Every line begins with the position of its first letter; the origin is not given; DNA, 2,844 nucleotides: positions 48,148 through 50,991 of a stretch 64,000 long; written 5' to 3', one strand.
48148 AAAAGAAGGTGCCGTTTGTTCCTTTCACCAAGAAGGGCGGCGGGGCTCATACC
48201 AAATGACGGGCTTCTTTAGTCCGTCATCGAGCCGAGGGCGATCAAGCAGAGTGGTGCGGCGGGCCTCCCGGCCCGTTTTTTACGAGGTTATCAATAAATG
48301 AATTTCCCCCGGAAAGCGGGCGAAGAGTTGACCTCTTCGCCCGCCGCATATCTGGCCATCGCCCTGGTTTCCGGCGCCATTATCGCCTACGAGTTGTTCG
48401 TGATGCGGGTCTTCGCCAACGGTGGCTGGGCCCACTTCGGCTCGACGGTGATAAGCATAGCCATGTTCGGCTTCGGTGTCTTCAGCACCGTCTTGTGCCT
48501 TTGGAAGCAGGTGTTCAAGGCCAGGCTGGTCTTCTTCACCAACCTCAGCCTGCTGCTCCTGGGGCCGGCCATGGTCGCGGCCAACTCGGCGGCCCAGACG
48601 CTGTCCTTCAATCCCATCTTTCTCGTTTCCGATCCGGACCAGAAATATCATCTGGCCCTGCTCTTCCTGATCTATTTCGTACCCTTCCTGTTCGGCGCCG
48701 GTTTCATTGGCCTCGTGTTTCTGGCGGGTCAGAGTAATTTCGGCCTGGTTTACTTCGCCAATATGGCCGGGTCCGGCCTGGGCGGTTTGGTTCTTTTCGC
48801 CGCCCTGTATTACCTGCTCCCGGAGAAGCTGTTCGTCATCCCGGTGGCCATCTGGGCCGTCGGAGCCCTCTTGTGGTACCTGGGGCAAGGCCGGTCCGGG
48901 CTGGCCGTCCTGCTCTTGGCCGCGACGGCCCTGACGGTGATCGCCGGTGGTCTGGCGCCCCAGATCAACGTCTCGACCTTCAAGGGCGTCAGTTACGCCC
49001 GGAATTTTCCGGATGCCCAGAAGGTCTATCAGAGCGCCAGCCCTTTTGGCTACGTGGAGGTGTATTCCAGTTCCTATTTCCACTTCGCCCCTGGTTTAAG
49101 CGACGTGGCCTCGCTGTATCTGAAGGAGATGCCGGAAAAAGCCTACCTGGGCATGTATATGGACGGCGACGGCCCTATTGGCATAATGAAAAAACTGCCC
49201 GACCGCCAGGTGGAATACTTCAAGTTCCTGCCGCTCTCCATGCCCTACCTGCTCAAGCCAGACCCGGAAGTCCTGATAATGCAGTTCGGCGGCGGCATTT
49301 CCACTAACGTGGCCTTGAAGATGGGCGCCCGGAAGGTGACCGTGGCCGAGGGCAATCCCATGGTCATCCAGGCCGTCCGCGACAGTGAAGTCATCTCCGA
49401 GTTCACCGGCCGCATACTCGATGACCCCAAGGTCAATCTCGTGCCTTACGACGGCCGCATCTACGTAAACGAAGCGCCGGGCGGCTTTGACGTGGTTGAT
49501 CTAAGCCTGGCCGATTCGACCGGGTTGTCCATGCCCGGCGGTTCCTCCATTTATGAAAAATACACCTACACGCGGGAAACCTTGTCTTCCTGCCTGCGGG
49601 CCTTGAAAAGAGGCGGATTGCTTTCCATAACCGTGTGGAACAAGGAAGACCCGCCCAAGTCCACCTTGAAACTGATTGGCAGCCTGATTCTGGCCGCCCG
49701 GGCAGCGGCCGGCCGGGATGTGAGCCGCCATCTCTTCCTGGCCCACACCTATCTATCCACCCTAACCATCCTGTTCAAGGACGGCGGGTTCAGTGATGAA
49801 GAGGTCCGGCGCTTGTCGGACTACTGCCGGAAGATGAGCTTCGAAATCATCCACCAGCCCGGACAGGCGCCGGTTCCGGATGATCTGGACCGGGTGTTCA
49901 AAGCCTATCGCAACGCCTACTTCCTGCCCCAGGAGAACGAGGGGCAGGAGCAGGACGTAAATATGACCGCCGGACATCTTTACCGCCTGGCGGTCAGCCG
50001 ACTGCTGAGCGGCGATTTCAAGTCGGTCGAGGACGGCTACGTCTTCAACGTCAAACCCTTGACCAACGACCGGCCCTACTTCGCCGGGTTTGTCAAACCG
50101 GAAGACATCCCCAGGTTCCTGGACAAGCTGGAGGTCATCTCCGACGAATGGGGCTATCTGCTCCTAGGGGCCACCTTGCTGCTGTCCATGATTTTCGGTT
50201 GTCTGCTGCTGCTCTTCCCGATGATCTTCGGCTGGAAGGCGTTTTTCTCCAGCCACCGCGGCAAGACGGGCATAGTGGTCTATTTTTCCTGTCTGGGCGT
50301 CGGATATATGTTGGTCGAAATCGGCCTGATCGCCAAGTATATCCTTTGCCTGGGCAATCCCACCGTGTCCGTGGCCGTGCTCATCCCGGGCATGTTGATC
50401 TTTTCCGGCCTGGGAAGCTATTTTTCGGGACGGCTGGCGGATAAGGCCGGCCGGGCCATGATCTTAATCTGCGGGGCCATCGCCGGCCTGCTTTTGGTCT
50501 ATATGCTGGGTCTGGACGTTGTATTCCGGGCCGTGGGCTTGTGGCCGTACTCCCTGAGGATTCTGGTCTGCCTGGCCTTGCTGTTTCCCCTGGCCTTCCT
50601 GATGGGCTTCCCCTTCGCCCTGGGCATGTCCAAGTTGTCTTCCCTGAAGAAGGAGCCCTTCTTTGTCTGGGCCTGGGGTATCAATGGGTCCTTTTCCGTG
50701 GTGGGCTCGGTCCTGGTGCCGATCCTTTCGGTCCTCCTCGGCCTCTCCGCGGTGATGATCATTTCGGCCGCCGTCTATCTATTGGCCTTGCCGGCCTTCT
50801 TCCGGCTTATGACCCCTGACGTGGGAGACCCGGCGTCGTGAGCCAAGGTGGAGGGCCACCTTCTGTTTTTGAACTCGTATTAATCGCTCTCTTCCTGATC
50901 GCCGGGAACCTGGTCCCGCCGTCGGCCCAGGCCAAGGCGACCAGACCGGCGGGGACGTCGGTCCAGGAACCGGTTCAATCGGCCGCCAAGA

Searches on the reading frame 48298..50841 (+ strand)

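Call 35: search_protein_families(library=pfam, proteins=[window:48298-50841:+], max_evalue=0.00001)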
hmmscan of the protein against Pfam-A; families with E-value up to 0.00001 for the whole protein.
window:48298-50841:+ (847 aa): 0 families

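Call 67: search_protein_families(library=ncbifam, proteins=[window:48298-50841:+], max_evalue=0.001)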
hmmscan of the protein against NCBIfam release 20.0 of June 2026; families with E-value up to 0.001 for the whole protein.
window:48298-50841:+ (847 aa): 2 families
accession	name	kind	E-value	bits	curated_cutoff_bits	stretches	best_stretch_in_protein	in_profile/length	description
NF002010.0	PRK00811.1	equivalog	6.9e-06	25.5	260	1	325-443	82-190/287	polyamine aminopropyltransferase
NF002956.0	PRK03612.1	equivalog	6.2e-05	21.6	472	1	323-408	301-387/522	polyamine aminopropyltransferase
